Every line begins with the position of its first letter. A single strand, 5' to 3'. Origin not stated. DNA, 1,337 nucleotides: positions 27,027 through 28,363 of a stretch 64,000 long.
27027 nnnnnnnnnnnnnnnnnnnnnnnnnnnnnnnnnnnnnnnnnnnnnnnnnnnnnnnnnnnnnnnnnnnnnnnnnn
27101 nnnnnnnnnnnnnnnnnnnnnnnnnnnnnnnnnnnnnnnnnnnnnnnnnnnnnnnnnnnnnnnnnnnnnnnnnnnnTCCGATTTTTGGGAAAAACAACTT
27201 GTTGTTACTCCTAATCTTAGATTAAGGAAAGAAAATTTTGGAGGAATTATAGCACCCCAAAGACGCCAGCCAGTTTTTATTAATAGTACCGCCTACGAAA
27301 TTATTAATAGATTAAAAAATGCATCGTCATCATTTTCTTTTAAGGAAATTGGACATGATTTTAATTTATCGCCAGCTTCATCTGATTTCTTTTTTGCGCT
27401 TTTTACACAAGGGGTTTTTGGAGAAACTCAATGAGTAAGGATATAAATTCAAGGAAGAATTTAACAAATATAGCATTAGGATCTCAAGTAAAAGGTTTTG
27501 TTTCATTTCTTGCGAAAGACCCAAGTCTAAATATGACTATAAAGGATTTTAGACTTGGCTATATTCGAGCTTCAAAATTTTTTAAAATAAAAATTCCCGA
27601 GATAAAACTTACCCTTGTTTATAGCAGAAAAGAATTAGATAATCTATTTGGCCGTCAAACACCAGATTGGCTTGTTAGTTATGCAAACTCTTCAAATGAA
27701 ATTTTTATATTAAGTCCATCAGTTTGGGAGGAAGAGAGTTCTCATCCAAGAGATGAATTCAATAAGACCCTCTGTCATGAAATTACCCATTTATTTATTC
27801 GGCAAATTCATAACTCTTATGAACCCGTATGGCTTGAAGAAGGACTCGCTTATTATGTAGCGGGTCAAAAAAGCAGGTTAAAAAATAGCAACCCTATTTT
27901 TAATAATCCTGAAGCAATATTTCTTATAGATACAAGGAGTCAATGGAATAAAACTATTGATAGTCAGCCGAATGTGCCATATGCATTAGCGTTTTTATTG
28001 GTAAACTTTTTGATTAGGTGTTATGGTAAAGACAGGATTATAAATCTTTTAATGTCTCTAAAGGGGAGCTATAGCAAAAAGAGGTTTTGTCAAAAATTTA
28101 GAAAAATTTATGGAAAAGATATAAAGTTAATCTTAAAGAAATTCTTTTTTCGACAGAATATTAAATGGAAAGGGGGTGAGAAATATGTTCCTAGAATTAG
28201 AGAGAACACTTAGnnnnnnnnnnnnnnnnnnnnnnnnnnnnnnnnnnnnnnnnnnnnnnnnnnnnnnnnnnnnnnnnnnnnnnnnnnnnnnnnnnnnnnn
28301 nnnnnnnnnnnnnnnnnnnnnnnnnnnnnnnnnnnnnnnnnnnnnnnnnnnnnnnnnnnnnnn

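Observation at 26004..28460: Radical SAM/SPASM maturase + MA-type peptidase + Pro/Cys-repeat peptide: candidate undescribed RiPP system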

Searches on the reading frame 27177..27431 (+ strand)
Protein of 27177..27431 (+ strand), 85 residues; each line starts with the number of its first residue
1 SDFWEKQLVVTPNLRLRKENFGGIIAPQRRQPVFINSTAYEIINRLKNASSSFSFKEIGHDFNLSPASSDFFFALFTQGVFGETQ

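Call 43: search_solved_structures(query=A4, max_evalue=10, show_alignments=2)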
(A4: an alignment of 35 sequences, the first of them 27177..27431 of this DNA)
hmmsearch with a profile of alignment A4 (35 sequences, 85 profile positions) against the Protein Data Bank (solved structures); distinct sequences matched with E-value up to 10: 52.
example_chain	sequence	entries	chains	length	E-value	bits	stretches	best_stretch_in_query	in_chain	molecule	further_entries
1wsu_A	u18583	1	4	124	8.5e-05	25.7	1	46-84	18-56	Selenocysteine-specific elongation factor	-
1lva_A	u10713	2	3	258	0.00015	24.9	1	46-84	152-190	Selenocysteine-specific elongation factor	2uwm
2ply_A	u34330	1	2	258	0.0012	22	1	48-84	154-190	Selenocysteine-specific elongation factor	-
9w4v_A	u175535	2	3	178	0.011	19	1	25-83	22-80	Uncharacterized HTH-type transcriptional regulator PH0140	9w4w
7fby_A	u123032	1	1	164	0.011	18.9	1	25-83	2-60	Transcriptional regulatory protein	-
3jbn_2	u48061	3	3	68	0.013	18.7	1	31-84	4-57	40S ribosomal protein eS25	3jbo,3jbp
5zu1_A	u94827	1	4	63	0.024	17.8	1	40-83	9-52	Double-stranded RNA-specific adenosine deaminase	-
2acj_A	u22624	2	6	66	0.028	17.6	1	40-83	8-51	Double-stranded RNA-specific adenosine deaminase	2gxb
3irq_D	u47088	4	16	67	0.029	17.6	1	40-83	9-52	Double-stranded RNA-specific adenosine deaminase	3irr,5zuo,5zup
3tgn_A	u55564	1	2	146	0.031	17.5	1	26-83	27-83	Adc operon repressor AdcR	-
3j7a_2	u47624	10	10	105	0.032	17.4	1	30-84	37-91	40S ribosomal protein eS25 | 40S ribosomal protein S25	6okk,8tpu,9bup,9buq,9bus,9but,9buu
1qgp_A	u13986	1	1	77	0.047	16.9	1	40-83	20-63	PROTEIN (DOUBLE STRANDED RNA ADENOSINE DEAMINASE)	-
8gbc_A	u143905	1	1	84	0.047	16.9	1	40-83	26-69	Double-stranded RNA-specific adenosine deaminase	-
8gbd_A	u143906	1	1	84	0.05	16.8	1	40-83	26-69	Double-stranded RNA-specific adenosine deaminase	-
1qbj_A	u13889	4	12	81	0.055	16.7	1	40-83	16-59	PROTEIN (DOUBLE-STRANDED RNA SPECIFIC ADENOSINE DEAMINASE (ADAR1)) | Double-stranded RNA-specific adenosine deaminase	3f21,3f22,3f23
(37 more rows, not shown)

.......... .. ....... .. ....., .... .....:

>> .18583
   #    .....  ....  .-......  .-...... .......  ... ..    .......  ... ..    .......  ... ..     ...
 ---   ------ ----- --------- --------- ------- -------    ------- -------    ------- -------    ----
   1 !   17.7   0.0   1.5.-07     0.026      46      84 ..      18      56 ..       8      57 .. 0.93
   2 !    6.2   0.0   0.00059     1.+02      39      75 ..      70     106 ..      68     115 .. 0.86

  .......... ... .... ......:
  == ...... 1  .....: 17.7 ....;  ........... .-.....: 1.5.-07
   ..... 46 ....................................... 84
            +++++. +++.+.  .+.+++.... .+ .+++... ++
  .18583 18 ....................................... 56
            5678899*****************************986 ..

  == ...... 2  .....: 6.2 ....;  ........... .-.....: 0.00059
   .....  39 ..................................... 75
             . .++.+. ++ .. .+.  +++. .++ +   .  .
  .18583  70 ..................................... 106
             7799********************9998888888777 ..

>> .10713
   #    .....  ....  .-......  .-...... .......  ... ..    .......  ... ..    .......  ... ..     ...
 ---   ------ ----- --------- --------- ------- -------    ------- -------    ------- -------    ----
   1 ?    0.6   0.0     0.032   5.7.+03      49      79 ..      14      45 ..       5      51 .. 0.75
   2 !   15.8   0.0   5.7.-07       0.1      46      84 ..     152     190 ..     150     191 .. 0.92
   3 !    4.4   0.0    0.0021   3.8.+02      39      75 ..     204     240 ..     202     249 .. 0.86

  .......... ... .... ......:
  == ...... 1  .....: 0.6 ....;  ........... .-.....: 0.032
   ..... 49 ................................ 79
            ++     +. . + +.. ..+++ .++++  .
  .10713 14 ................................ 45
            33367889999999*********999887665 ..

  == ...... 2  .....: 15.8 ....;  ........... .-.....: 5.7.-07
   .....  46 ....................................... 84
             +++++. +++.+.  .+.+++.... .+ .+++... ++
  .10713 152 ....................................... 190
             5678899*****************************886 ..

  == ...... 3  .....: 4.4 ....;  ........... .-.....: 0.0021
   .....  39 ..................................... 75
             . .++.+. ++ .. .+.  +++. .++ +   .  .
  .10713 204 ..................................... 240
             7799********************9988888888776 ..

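Call 51: predict_structure(alignment_id=A4)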
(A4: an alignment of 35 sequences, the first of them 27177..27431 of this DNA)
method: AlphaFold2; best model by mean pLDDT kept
length: 85 residues; sequences in the alignment: 35
mean_pLDDT: 93.4   pTM: 0.82
mean pLDDT of the five models: 93.4, 93.3, 92.0, 91.6, 91.2
residues with pLDDT >= 90: 74; 70-90: 10; 50-70: 1; < 50: 0
segments of 3 or more residues with pLDDT < 50: none
pLDDT, mean of each block of 10 residues (from residue 1): 90 96 95 96 94 93 89 95 91
secondary structure, 60 per line:
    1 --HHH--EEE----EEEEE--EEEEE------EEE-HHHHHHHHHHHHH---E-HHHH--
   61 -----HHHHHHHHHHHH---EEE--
elements in order: E8-10 E15-19 E22-26 E33-35 H37-49 H55-58 H66-77 E81-83

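Call 57: fold_search(model_id=the predicted structure, library=pdb)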
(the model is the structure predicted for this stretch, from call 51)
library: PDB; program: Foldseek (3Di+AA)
matches with E <= 10: 199; with E <= 0.001: 0
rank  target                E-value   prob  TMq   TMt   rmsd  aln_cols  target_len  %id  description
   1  8pz5_A                3.3e-03  1.00  0.73  0.17   3.1        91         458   13  Structure of ThcOx, solved at wavelength 3.099 A (released 2023-10-25)
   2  3h5r_D                2.4e-02  1.00  0.63  0.19   3.0        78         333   13  Crystal structure of E. coli MccB + Succinimide (released 2009-06-16)
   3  3h5n_D                3.1e-02  1.00  0.63  0.19   3.0        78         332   13  Crystal structure of E. coli MccB + ATP (released 2009-06-16)
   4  5lq4_A                3.3e-02  1.00  0.71  0.16   3.1        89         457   13  The Structure of ThcOx, the First Oxidase Protein from the Cyanobactin Pathways (released 2016-11-09)
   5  8t19_A                3.3e-02  1.00  0.65  0.64   3.3        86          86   13  RiPP precursor peptide recognition element (RRE) domain of Ocin-ThiF-like partner protein, PbtF, bound to an 8 residue (released 2024-06-12)
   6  6gos_1                3.5e-02  1.00  0.63  0.23   3.0        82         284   15  E. coli Microcin synthetase McbBCD complex with pro-MccB17 bound (released 2019-01-30)
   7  3h5r_B                3.7e-02  1.00  0.62  0.19   3.0        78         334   13  Crystal structure of E. coli MccB + Succinimide (released 2009-06-16)
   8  3h9j_D                3.9e-02  1.00  0.62  0.19   3.1        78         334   13  Crystal structure of E. coli MccB + AMPCPP + SeMeT MccA (released 2009-06-16)
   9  6om4_A                4.2e-02  1.00  0.61  0.19   3.1        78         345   13  The structure of Microcin C7 biosynthetic enzyme MccB in complex with N-formylated MccA (released 2019-05-22)
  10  6om4_B                4.5e-02  1.00  0.62  0.19   3.0        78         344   13  The structure of Microcin C7 biosynthetic enzyme MccB in complex with N-formylated MccA (released 2019-05-22)
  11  3h9j_B                4.5e-02  1.00  0.62  0.19   3.1        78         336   13  Crystal structure of E. coli MccB + AMPCPP + SeMeT MccA (released 2009-06-16)
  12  3h9g_B                4.5e-02  1.00  0.62  0.19   3.1        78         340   13  Crystal structure of E. coli MccB + MccA-N7isoASN (released 2009-06-16)
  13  3h5a_D                4.8e-02  1.00  0.62  0.19   3.0        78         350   13  Crystal structure of E. coli MccB (released 2009-06-16)
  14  5lq4_B                5.1e-02  1.00  0.71  0.16   3.1        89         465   13  The Structure of ThcOx, the First Oxidase Protein from the Cyanobactin Pathways (released 2016-11-09)
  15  3h9q_B                5.1e-02  1.00  0.62  0.19   3.1        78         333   13  Crystal structure of E. coli MccB + SeMet MccA (released 2009-06-16)
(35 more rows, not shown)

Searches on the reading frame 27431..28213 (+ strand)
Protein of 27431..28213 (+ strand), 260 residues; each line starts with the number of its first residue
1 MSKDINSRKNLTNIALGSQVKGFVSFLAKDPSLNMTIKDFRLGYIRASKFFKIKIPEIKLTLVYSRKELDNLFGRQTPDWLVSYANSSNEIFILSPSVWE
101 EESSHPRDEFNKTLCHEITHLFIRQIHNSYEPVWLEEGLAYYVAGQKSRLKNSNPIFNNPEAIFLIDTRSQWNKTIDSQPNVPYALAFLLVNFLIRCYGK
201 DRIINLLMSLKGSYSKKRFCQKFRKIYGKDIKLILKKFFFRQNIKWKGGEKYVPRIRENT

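Call 3: search_protein_families(library=pfam, proteins=[window:27431-28213:+], max_evalue=0.1)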
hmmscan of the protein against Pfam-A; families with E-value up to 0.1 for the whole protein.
window:27431-28213:+ (260 aa): 4 families
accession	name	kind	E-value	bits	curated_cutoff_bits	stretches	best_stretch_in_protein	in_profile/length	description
PF13485.12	Peptidase_MA_2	-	5.7e-11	43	32.4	1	112-232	68-189/201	Peptidase MA superfamily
PF10263.15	SprT-like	-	0.00086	19.6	25.6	1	67-128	27-79/108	SprT-like family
PF04450.18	BSP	-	0.00093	19.5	23.8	1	86-144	77-135/207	Peptidase of plants and bacteria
PF01752.23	Peptidase_M9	-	0.0037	17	26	1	129-216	185-270/289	Collagenase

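Call 4: search_protein_families(library=ncbifam, proteins=[window:27431-28213:+], max_evalue=0.1)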
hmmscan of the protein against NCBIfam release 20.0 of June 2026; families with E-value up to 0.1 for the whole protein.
window:27431-28213:+ (260 aa): 1 family
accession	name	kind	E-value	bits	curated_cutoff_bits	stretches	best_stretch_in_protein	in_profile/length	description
NF033876.2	flagella_HExxH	equivalog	1.4e-05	24.7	205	1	108-213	127-232/384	flagellinolysin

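Call 63: find_homologous_proteins(query=window:27431-28210:+)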
Query window:27431-28210:+ (260 aa): 30 proteins with E <= 0.001 among 461 candidates.
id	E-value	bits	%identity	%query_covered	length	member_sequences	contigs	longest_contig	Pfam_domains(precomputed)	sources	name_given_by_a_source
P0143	5.1e-172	588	100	100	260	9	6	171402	PF13485.12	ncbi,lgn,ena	ncbi:MAG: hypothetical protein AAB430_00495 [Patescibacteria group bacterium]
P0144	1.7e-137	475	82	100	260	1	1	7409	PF10263.16,PF13485.12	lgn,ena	-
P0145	5.8e-130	451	78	100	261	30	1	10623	PF13485.12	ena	-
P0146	3.4e-129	448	77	100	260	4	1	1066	PF13485.12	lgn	-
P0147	7.6e-129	447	77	100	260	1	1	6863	PF04450.19,PF13485.12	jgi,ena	-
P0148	2.6e-124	432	75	97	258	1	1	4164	PF13485.12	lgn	-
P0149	1.5e-122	426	75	96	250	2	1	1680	PF04450.19,PF13485.12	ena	-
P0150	2.4e-122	426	72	100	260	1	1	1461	PF13485.12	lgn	-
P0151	3.3e-122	425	75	97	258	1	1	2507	PF13485.12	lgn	-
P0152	7.6e-122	424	74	97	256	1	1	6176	PF13485.12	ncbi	-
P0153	2.9e-121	422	73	100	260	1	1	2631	PF04450.19,PF13485.12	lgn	-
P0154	3.9e-121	422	73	100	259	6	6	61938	PF13485.12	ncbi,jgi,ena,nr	ncbi:MAG: hypothetical protein A2860_00565 [Candidatus Levybacteria bacterium RIFCSPHIGHO2_01_FULL_3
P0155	1.7e-120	420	75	97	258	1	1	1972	PF13485.12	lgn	-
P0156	5.0e-120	418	73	98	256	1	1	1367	PF13485.12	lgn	-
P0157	5.4e-120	418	73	98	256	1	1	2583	PF13485.12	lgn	-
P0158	5.8e-120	418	72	100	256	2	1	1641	PF13485.12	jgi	jgi:hypothetical protein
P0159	4.7e-119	415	75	93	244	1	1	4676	PF13485.12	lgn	-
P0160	1.2e-118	413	72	100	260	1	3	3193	PF13485.12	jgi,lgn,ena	-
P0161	1.5e-118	413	75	94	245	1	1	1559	PF13485.12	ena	-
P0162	4.7e-118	412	75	94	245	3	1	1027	PF13485.12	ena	-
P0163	7.8e-118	411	72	100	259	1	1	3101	PF13485.12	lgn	-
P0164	1.8e-117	410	72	98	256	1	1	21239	PF13485.12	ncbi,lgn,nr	ncbi:MAG: hypothetical protein M1405_03445 [Patescibacteria group bacterium]|nr:hypothetical protein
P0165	3.3e-117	409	74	94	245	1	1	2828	PF04450.19,PF13485.12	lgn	-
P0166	5.1e-115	402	73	93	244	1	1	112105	PF13485.12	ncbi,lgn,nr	ncbi:MAG: hypothetical protein Q7R31_02410 [Candidatus Levybacteria bacterium]|nr:hypothetical prote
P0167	6.6e-111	388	71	93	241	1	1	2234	PF13485.12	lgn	-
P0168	2.1e-103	364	66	93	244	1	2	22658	PF13485.12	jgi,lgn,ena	jgi:hypothetical protein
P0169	8.8e-90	319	59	94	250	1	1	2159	PF13485.12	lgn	-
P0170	3.6e-76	274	54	87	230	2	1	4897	PF13485.12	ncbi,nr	ncbi:hypothetical protein KKA50_01355 [Patescibacteria group bacterium]|nr:hypothetical protein [Pat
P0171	6.6e-57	211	45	87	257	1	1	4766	PF13485.12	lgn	-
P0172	1.1e-47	181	39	99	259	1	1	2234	PF13485.12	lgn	-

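Call 64: find_encoding_contigs(protein=P0143, flank=4000, max_places=8)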
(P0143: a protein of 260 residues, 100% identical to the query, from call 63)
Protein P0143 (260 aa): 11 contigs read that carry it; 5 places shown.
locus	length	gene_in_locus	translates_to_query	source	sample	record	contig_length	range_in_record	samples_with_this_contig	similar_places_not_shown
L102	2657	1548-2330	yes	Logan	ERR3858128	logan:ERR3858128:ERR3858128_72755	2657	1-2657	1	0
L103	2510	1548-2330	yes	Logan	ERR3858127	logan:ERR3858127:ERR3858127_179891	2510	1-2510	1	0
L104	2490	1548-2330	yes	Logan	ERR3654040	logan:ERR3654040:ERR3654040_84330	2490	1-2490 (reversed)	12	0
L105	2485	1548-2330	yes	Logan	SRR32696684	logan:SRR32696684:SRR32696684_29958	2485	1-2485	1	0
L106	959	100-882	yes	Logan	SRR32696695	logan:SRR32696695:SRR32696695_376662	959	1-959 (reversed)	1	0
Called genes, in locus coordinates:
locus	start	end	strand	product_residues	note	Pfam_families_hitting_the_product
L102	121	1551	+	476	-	PF04055:Radical_SAM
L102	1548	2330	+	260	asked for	PF13485:Peptidase_MA_2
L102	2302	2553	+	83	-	-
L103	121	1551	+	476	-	PF04055:Radical_SAM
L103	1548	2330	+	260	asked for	PF13485:Peptidase_MA_2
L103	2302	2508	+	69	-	?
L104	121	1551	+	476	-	PF04055:Radical_SAM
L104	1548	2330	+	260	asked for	PF13485:Peptidase_MA_2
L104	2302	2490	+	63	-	?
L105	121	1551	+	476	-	PF04055:Radical_SAM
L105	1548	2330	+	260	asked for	PF13485:Peptidase_MA_2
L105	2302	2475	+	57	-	-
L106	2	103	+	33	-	?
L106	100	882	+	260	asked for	PF13485:Peptidase_MA_2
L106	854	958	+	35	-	?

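Call 87: search_protein_families(library=padloc, proteins=[window:27431-28210:+], max_evalue=0.01)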
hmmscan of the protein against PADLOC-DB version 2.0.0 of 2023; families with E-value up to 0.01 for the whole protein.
window:27431-28210:+ (260 aa): 0 families

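Call 88: search_protein_families(library=phrogs, proteins=[window:27431-28210:+], max_evalue=0.01)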
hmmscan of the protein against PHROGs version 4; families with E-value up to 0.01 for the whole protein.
window:27431-28210:+ (260 aa): 0 families
